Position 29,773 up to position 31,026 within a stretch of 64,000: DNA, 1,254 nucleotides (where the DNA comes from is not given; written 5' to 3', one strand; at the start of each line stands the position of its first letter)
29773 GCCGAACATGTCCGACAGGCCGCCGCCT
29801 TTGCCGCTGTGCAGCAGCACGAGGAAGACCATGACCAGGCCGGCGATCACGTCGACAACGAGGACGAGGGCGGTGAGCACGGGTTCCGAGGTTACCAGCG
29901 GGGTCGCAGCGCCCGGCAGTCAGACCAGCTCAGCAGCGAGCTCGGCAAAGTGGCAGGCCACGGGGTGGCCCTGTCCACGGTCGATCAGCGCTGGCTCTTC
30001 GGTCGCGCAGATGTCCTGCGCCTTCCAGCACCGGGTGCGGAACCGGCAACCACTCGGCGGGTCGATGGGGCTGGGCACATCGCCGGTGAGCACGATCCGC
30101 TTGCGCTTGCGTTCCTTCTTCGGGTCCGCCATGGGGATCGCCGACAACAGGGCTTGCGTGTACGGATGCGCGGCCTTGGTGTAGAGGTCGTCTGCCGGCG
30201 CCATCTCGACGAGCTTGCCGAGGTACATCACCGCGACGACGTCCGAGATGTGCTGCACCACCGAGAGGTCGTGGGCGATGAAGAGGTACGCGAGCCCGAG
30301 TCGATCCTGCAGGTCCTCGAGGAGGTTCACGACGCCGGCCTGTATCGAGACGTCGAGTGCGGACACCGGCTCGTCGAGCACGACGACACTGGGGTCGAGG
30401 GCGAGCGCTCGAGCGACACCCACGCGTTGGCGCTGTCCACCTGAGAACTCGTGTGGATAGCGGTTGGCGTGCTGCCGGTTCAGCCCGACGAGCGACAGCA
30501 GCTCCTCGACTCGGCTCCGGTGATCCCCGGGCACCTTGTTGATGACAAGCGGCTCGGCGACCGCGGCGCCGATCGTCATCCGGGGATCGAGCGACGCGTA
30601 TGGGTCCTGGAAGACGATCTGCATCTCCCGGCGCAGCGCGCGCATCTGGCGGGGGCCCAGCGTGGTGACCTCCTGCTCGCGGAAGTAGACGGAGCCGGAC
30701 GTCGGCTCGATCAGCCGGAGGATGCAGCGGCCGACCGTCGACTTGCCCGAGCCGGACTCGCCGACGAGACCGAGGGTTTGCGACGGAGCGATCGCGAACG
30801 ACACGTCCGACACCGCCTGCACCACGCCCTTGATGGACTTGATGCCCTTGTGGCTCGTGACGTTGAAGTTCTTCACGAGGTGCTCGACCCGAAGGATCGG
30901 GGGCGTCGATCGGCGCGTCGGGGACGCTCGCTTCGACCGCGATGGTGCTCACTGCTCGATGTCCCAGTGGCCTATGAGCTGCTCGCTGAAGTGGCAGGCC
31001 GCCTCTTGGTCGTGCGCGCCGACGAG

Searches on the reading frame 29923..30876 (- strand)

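Call 68: search_protein_families(library=padloc, proteins=[window:29923-30876:-], max_evalue=0.00001)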
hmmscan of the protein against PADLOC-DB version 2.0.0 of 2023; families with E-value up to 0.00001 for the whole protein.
window:29923-30876:- (318 aa): 3 families
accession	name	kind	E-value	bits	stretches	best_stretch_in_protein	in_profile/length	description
PDLC04135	mad3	-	2.9e-24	84.3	1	137-219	257-339/374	mads_3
PDLC04140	mad8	-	9.5e-09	33.2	1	14-207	9-237/314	mads_8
PDLC02980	AriA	-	1.4e-06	26.5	0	138-199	232-295/304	-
